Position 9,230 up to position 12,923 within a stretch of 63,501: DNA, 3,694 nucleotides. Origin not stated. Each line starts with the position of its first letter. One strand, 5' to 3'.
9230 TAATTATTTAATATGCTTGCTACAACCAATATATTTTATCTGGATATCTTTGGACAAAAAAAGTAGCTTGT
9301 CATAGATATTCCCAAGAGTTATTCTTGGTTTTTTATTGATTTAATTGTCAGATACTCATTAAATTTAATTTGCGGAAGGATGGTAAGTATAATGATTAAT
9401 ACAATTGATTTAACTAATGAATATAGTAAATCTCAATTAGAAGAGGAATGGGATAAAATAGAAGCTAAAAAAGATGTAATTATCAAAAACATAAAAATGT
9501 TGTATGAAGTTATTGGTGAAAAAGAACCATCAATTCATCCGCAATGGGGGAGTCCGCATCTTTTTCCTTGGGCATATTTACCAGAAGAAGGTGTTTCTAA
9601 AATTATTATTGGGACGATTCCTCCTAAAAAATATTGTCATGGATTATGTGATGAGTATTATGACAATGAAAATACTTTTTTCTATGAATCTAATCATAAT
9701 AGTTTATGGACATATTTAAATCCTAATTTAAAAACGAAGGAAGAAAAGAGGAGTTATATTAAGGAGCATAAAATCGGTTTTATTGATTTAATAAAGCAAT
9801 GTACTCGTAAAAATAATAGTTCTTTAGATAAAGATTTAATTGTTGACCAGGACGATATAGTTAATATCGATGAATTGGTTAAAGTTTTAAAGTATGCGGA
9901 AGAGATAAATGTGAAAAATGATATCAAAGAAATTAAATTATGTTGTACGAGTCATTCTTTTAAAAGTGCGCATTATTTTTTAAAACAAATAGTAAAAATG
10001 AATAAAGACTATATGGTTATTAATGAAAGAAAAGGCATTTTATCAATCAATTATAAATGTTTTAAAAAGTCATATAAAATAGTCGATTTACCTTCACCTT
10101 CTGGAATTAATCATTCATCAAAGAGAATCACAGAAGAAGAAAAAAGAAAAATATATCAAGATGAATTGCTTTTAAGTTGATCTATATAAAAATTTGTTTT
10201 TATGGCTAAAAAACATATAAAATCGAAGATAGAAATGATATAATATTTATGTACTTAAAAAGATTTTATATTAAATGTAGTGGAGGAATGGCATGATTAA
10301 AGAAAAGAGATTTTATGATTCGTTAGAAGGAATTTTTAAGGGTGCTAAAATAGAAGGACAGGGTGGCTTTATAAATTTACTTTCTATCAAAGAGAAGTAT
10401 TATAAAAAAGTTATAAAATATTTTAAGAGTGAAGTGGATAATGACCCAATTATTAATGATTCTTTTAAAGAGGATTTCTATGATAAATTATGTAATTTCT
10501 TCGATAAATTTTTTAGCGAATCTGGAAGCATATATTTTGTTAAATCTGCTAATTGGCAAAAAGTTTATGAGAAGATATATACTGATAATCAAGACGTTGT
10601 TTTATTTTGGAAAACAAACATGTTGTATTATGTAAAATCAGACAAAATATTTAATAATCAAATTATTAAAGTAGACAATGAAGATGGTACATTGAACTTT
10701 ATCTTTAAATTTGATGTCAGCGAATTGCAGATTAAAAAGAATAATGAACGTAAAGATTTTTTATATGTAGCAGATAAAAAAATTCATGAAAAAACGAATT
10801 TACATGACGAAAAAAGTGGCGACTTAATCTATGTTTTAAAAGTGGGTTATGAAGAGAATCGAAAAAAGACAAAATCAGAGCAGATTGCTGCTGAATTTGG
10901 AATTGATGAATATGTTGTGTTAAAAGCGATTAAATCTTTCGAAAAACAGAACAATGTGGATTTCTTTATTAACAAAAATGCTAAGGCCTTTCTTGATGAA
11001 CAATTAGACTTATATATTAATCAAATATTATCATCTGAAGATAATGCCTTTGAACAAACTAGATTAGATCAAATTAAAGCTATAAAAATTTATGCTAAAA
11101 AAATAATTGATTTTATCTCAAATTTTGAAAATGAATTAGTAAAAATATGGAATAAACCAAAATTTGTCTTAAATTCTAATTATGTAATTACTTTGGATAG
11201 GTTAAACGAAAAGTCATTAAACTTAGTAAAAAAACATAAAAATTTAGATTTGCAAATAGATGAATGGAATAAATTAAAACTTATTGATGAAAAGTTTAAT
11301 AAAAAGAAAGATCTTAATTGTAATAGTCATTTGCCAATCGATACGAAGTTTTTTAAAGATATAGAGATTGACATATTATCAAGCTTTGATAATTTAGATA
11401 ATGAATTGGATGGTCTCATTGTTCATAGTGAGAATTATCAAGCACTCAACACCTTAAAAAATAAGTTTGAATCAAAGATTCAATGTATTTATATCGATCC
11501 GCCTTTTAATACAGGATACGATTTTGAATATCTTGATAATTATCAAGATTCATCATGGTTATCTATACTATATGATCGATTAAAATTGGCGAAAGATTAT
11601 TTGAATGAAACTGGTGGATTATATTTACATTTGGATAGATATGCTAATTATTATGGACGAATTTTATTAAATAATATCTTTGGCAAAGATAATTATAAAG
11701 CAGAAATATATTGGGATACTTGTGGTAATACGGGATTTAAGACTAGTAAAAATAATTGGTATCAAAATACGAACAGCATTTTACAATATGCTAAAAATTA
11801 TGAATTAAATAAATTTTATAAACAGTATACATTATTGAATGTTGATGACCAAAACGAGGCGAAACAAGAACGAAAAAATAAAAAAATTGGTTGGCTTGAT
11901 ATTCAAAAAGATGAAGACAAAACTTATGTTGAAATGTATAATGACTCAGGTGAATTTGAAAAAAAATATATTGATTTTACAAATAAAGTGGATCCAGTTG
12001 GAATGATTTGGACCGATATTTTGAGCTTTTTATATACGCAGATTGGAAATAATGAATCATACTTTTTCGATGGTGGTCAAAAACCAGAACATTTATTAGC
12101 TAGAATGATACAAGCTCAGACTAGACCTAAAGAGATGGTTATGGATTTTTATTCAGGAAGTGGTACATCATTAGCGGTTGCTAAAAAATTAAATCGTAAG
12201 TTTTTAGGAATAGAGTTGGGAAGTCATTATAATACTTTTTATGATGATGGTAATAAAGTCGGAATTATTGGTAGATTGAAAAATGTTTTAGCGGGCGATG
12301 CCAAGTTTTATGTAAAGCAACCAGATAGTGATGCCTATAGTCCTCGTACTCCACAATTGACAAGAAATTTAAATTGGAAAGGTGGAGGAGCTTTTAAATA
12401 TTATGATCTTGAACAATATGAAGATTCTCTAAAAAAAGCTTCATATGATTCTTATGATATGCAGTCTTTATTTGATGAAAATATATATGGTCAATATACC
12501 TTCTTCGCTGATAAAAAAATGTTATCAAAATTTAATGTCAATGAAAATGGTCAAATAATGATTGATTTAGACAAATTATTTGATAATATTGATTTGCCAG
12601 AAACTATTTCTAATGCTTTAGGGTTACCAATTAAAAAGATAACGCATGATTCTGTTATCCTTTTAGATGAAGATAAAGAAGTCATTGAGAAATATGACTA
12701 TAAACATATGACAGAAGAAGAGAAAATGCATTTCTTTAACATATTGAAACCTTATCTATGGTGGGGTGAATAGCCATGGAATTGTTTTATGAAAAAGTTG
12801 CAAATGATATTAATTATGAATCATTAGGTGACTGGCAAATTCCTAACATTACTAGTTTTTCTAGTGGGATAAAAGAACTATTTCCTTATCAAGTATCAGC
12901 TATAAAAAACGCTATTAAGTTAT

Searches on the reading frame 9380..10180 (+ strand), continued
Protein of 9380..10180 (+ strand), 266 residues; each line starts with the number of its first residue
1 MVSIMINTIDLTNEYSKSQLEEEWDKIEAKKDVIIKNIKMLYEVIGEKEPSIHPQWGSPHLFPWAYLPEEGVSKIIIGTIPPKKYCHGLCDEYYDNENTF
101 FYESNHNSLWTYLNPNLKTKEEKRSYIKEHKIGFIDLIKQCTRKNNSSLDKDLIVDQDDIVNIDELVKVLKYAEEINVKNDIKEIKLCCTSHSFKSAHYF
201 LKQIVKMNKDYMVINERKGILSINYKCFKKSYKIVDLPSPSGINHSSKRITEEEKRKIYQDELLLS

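Call 59: fold_search(model_id=the predicted structure, library=pdb)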
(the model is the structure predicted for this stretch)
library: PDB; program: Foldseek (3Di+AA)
matches with E <= 10: 280; with E <= 0.001: 0
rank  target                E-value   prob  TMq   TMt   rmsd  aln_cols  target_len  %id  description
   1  2c2p                  1.3e-03  1.00  0.37  0.51   7.2       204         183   14  The crystal structure of mismatch specific uracil-DNA glycosylase (MUG) from Deinococcus radiodurans (released 2005-10-18)
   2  4jgc_A                2.3e-03  0.99  0.37  0.48   7.1       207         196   13  Human TDG N140A mutant IN A COMPLEX WITH 5-carboxylcytosine (5caC) (released 2013-05-29)
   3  4zby                  1.2e-02  0.85  0.36  0.45   7.3       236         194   13  Family 4 uracil-DNA glycosylase from Sulfolobus tokodaii (uracil complex form) (released 2015-09-09)
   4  4zbx                  1.6e-02  0.84  0.33  0.43   6.8       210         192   13  Family 4 uracil-DNA glycosylase from Sulfolobus tokodaii (free form, X-ray wavelength=0.9000) (released 2015-09-09)
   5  9yc7_F                2.3e-01  0.06  0.17  0.11  14.8       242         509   11  Plasmodium falciparum M17 aminopeptidase (PfA-M17) bound to inhibitor 3k (MIPS3415) (released 2026-01-28)
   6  8wns_A                2.8e-01  0.05  0.14  0.10  28.1       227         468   12  Cryo EM map of SLC7A10 in the apo state (released 2024-05-15)
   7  9i2f_A                3.0e-01  0.07  0.20  0.12  15.1       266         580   10  Cryo-EM structure of retron Eco2 (Ec67) (released 2026-02-04)
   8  8wnt_A                3.0e-01  0.04  0.15  0.10  27.0       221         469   13  Cryo EM map of SLC7A10 with L-Alanine substrate (released 2024-05-15)
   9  8sw9_G                3.7e-01  0.05  0.17  0.11  14.8       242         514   11  Plasmodium falciparum M17 (A460S) mutant (released 2024-04-24)
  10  4jgk_D                5.8e-01  0.08  0.16  0.23  13.3       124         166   13  Crystal Structure of the evolved variant of the computationally designed serine hydrolase, Northeast Structural Genomi (released 2013-03-20)
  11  4x2t_B                5.8e-01  0.04  0.18  0.11  15.1       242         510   11  X-ray crystal structure of the orally available aminopeptidase inhibitor, Tosedostat, bound to the M17 Leucyl Aminopep (released 2015-02-18)
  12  4etk_B                6.1e-01  0.08  0.22  0.31  12.8       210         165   10  Crystal Structure of E6A/L130D/A155H variant of de novo designed serine hydrolase, Northeast Structural Genomics Conso (released 2012-06-13)
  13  4x2t_F                6.6e-01  0.07  0.24  0.15  14.4       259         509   11  X-ray crystal structure of the orally available aminopeptidase inhibitor, Tosedostat, bound to the M17 Leucyl Aminopep (released 2015-02-18)
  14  4jvv                  8.0e-01  0.07  0.19  0.27  12.4       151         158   14  Crystal structure of the evolved variant of the computationally designed serine hydrolase, OSH55.4_H1, covalently bound  (released 2013-04-24)
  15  2dx6_A                9.1e-01  0.07  0.16  0.24  13.3       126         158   14  Crystal structure of conserved hypothetical protein, TTHA0132 from Thermus thermophilus HB8 (released 2007-02-24)
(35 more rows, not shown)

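Call 71: search_protein_families(library=pfam, proteins=[L031:8372-8764:+, L031:8986-9405:+], max_evalue=0.001)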
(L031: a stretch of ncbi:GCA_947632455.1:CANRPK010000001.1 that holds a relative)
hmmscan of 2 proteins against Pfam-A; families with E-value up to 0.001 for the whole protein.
L031:8372-8764:+ (130 aa): 0 families

L031:8986-9405:+ (139 aa): 0 families

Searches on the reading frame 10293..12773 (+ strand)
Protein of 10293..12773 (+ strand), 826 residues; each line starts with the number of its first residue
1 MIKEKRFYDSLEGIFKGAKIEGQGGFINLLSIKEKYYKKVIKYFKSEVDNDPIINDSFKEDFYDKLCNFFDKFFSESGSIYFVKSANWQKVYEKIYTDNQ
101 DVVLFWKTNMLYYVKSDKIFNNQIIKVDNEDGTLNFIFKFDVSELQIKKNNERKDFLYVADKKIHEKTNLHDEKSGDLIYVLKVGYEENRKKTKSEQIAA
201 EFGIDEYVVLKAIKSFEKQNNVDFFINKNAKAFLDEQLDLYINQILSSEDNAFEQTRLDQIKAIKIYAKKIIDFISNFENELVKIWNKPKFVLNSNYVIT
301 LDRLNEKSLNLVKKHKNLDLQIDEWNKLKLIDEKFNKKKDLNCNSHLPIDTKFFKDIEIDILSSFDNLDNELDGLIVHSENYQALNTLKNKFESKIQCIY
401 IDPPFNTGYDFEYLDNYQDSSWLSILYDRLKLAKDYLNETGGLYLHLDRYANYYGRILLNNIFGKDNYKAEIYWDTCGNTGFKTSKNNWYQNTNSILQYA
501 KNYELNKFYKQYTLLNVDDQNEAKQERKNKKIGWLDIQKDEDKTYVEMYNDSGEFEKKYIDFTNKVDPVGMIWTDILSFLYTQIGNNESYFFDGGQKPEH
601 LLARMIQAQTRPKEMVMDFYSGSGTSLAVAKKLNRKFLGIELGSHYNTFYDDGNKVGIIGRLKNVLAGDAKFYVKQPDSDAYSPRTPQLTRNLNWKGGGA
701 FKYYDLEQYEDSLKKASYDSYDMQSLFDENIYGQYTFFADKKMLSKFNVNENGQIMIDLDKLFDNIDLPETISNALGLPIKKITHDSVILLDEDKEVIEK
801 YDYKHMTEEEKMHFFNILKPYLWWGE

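Call 3: search_protein_families(library=pfam, proteins=[window:10293-12773:+], max_evalue=0.1)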
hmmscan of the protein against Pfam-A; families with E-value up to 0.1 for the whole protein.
window:10293-12773:+ (826 aa): 2 families
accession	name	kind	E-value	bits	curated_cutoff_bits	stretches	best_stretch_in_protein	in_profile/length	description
PF01555.25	N6_N4_Mtase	-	1.5e-30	107.3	26.7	1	396-646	1-215/221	DNA methylase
PF03602.21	Cons_hypoth95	-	0.029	14.5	24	0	383-423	99-142/182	Conserved hypothetical protein 95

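Call 4: search_protein_families(library=padloc, proteins=[window:10293-12773:+], max_evalue=0.1)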
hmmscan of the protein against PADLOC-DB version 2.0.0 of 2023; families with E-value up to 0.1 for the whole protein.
window:10293-12773:+ (826 aa): 38 families (the best 25 are shown)
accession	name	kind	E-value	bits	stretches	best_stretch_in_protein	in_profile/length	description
PDLC03638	MTase_III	-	7.8e-175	581.5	1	3-797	4-807/816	Type III methyltransferase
PDLC03636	MTase_III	-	6.2e-50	168.5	2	367-563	40-232/575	Type III methyltransferase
PDLC03635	MTase_III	-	6e-45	152.1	2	370-556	215-402/708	Type III methyltransferase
PDLC03646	MTase_III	-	2.5e-41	139.5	1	214-490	303-590/1057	Type III methyltransferase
PDLC03644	MTase_III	-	8.9e-30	101.9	2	364-541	29-227/542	Type III methyltransferase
PDLC03300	MTase_II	-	3.6e-29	99.8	3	595-641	217-263/302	Type II methyltransferase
PDLC03634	MTase_III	-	1e-25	88.7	3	420-540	171-277/621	Type III methyltransferase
PDLC03633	MTase_III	-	5.4e-24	82.8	2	420-644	149-343/616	Type III methyltransferase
PDLC03354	MTase_II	-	1.5e-23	81.5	2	374-513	61-220/425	Type II methyltransferase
PDLC03339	MTase_II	-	2.2e-23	80.7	1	381-643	8-260/399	Type II methyltransferase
PDLC03637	MTase_III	-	4.9e-19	66.4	2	377-509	125-271/513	Type III methyltransferase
PDLC03299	MTase_II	-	5.5e-18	63.5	1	372-646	13-249/296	Type II methyltransferase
PDLC03641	MTase_III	-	2.4e-17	60.7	3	419-531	181-295/657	Type III methyltransferase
PDLC03371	MTase_II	-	2.8e-17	61.1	1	375-648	12-246/260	Type II methyltransferase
PDLC03640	MTase_III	-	3.5e-16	56.7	3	373-416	43-87/654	Type III methyltransferase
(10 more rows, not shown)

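Call 5: search_protein_families(library=ncbifam, proteins=[window:10293-12773:+], max_evalue=0.1)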
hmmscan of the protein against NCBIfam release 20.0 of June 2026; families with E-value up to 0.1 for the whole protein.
window:10293-12773:+ (826 aa): 3 families
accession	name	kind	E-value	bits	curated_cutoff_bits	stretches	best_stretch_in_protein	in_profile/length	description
NF008572.0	PRK11524.1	equivalog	1.5e-18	66.9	292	2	594-646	196-248/294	adenine-specific DNA-methyltransferase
NF050803.1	DnaMtaseCcrMCaul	equivalog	6.1e-14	51.7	830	1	594-648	187-241/350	adenine-specific DNA-methyltransferase CcrM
NF010253.0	PRK13699.1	subfamily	1e-05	25.4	244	1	574-647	131-198/226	DNA methyltransferase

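Call 35: search_protein_families(library=phrogs, proteins=[window:10293-12773:+], max_evalue=0.01)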
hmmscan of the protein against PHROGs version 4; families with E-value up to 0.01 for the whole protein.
window:10293-12773:+ (826 aa): 8 families
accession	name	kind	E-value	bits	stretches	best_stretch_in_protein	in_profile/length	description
phrog_67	-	other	3.2e-26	93.6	1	393-727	140-403/743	DNA methyltransferase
phrog_3008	-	other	2.3e-09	37.9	1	596-646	153-203/244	DNA methyltransferase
phrog_18293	-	other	5.2e-09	37.1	1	594-647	47-100/119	methyltransferase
phrog_498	-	other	4e-08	33.2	1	394-646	221-412/633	DNA methyltransferase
phrog_6952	-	other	4.6e-08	34.1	1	542-644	59-165/181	DNA methyltransferase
phrog_26713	-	other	4e-05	24.5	1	376-418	8-51/74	methyltransferase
phrog_8769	-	other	0.0015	19.4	1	607-646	6-45/71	methyltransferase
phrog_23085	-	unknown function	0.0023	18.6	1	596-646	47-97/138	-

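Call 57: search_solved_structures(query=window:10293-12773:+, max_evalue=0.0001)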
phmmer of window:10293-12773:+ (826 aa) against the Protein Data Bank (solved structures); distinct sequences matched with E-value up to 0.0001: 5.
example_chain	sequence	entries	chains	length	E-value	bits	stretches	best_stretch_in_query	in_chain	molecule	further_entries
6k0w_B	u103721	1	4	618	2.1e-14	56.2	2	419-574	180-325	Adenine specific DNA methyltransferase (Mod)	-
4zcf_A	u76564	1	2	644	9.5e-11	44.1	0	417-502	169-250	Restriction endonuclease EcoP15I, modification subunit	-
1g60_A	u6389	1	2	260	1e-10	44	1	596-646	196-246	Adenine-specific Methyltransferase MboIIA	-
7dsu_A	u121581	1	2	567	3e-08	35.8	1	362-470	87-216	Mbo45V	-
6pbd_A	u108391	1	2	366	1.5e-07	33.5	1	594-646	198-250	Modification methylase CcrMI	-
